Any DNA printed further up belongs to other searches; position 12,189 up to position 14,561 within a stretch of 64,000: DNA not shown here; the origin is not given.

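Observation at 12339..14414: Pervasive in-frame low-complexity and tandem-repeat insertions inside conserved housekeeping enzymes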

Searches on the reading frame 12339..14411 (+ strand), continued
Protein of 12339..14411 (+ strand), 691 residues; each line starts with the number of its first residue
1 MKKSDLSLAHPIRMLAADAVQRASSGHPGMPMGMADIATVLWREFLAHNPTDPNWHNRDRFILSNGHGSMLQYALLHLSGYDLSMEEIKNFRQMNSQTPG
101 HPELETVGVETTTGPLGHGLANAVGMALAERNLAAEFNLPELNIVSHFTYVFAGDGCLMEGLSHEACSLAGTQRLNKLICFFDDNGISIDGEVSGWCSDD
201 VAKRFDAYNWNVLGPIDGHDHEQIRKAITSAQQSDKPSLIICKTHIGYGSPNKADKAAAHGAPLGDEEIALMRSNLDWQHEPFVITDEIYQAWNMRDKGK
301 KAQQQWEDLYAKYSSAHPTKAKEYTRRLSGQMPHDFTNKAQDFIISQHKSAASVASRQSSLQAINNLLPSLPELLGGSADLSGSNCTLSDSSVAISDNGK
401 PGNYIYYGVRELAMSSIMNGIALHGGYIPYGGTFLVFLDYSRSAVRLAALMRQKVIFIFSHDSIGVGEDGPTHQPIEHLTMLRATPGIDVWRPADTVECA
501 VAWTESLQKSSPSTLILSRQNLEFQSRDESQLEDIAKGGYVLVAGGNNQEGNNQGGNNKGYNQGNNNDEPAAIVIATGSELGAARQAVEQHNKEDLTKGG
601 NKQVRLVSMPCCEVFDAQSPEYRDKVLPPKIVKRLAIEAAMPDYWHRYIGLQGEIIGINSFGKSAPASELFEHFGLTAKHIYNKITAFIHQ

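Call 55: find_encoding_contigs(protein=P0065, flank=10000, max_places=1)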
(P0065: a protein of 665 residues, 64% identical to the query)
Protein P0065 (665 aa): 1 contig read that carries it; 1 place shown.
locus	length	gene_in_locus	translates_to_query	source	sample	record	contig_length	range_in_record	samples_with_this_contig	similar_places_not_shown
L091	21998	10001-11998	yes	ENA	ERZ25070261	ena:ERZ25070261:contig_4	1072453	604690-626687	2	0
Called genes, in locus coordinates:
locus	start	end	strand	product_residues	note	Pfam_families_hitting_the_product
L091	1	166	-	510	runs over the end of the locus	PF00291:PALP, PF00585:Thr_dehydrat_C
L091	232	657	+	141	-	PF02823:ATP-synt_DE_N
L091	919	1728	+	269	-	PF01170:UPF0020 (weak), PF08241:Methyltransf_11 (faint), PF11599:AviRa, PF13847:Methyltransf_31 (faint), PF01555:N6_N4_Mtase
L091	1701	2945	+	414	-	-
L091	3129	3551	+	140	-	PF00903:Glyoxalase (weak), PF06983:3-dmu-9_3-mt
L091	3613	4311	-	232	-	PF02390:Methyltransf_4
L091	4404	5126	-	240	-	PF17773:UPF0176_N, PF00581:Rhodanese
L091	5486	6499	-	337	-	PF20903:SPL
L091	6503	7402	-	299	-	-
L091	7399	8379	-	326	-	PF13641:Glyco_tranf_2_3 (weak), PF00535:Glycos_transf_2, PF10111:Glyco_tranf_2_2 (weak)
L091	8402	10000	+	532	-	PF00883:Peptidase_M17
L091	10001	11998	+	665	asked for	PF00456:Transketolase_N, PF13292:DXP_synthase_N (faint), PF02779:Transket_pyr, PF02780:Transketolase_C, PF22613:Transketolase_C_1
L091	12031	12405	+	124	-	PF04977:DivIC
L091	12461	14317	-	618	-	PF13375:RnfC_N, PF01512:Complex1_51K, PF00037:Fer4 (weak), PF12797:Fer4_2 (faint), PF12838:Fer4_7 (weak), PF13183:Fer4_8, PF13187:Fer4_9 (weak), PF13534:Fer4_17 (weak), +1 more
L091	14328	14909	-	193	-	PF12838:Fer4_7 (faint), PF04060:FeS, PF13484:Fer4_16 (faint), PF00037:Fer4 (weak), PF13237:Fer4_10, PF14697:Fer4_21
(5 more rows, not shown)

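Call 77: fold_search(model_id=the predicted structure, library=pdb)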
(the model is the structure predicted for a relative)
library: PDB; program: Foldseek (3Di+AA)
matches with E <= 10: 1041; with E <= 0.001: 516
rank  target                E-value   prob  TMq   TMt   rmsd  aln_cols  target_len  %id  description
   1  6tj8_A                1.5e-84  1.00  0.94  0.98   1.6       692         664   54  Escherichia coli transketolase in complex with cofactor analog 2'-methoxythiamine diphosphate (released 2020-07-08)
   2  6rjc_A                3.0e-84  1.00  0.93  0.97   1.7       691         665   54  E.coli transketolase apoenzyme (released 2019-09-11)
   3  8r3o_B                3.7e-84  1.00  0.94  0.97   1.6       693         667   53  Transketolase from Haemophilus influenzae in complex with thiamin pyrophosphate (released 2024-05-22)
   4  8r3o_D                4.4e-84  1.00  0.94  0.97   1.5       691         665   53  Transketolase from Haemophilus influenzae in complex with thiamin pyrophosphate (released 2024-05-22)
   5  8r3o_A                4.4e-84  1.00  0.94  0.97   1.5       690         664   53  Transketolase from Haemophilus influenzae in complex with thiamin pyrophosphate (released 2024-05-22)
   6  5hht_B                5.4e-84  1.00  0.94  0.97   1.6       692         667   54  Crystal structure of E. coli transketolase triple variant Ser385Tyr/Asp469Thr/Arg520Gln (released 2016-11-02)
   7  2r8o_B                8.5e-84  1.00  0.94  0.97   1.5       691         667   54  Transketolase from E. coli in complex with substrate D-xylulose-5-phosphate (released 2007-12-11)
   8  1qgd_A                1.0e-83  1.00  0.93  0.97   1.7       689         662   54  TRANSKETOLASE FROM ESCHERICHIA COLI (released 2003-06-17)
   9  2r5n_A                1.2e-83  1.00  0.94  0.97   1.6       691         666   54  Crystal structure of transketolase from Escherichia coli in noncovalent complex with acceptor aldose ribose 5-phosphat (released 2007-11-06)
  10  2r8o_A                1.5e-83  1.00  0.93  0.97   1.7       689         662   54  Transketolase from E. coli in complex with substrate D-xylulose-5-phosphate (released 2007-12-11)
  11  5hht_A                1.6e-83  1.00  0.93  0.97   1.7       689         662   54  Crystal structure of E. coli transketolase triple variant Ser385Tyr/Asp469Thr/Arg520Gln (released 2016-11-02)
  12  2r5n_B                1.8e-83  1.00  0.93  0.97   1.7       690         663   54  Crystal structure of transketolase from Escherichia coli in noncovalent complex with acceptor aldose ribose 5-phosphat (released 2007-11-06)
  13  8qmf_B                2.5e-83  1.00  0.94  0.96   1.3       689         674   52  Transketolase from Vibrio vulnificus in complex with thiamin pyrophosphate (released 2024-02-07)
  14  8r3o_C                2.8e-83  1.00  0.94  0.97   1.5       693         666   53  Transketolase from Haemophilus influenzae in complex with thiamin pyrophosphate (released 2024-05-22)
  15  8wa7_A                2.8e-83  1.00  0.93  0.97   1.7       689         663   54  E.coli transketolase soaked with donor ketose D-fructose (released 2024-01-24)
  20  4xeu                  9.5e-79  1.00  0.89  0.98   1.3       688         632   52  Crystal structure of a transketolase from Pseudomonas aeruginosa (released 2015-01-21)
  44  1r9j_B                1.3e-67  1.00  0.90  0.93   1.9       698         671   42  Transketolase from Leishmania mexicana (released 2004-11-09)
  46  1r9j_A                2.7e-67  1.00  0.90  0.93   1.9       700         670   42  Transketolase from Leishmania mexicana (released 2004-11-09)
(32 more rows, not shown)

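Call 80: find_related_loci(query=window:12339-14411:+, collection=metagenome_contigs, flank=1500)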
Query window:12339-14411:+ (691 aa) in metagenome_contigs; peptide patterns used: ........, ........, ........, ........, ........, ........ (x = any residue, [..] = any of these).
600 stretches matched a pattern (row limit reached: there are more); 592 encode a relative of the query (tblastn E <= 1e-3); the best 80 are kept; 80 distinct loci.
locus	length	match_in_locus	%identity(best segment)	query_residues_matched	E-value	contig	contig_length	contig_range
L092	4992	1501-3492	55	4-689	0e+0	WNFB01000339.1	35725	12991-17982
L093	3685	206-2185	53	8-691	0e+0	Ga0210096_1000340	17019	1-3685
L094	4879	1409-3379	55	8-689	0e+0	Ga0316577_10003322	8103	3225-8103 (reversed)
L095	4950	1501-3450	55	8-681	0e+0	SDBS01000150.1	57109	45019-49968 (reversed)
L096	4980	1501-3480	54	8-691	0e+0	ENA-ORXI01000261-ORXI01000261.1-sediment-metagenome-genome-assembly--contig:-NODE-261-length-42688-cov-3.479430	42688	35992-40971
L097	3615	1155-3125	55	9-689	0e+0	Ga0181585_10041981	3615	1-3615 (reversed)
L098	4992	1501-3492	53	2-689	0e+0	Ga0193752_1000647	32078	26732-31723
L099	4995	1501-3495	54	1-691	0e+0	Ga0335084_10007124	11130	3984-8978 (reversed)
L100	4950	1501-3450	54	8-681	0e+0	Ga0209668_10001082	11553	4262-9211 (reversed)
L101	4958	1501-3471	54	8-689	0e+0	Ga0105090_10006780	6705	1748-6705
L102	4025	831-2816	54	4-689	0e+0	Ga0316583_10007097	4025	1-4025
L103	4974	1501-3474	54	8-689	0e+0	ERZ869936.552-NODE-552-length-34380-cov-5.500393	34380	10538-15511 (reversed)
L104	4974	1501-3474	55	8-688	0e+0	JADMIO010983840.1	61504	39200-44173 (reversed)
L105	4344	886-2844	53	8-685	0e+0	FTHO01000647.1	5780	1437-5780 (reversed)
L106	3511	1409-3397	53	4-691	0e+0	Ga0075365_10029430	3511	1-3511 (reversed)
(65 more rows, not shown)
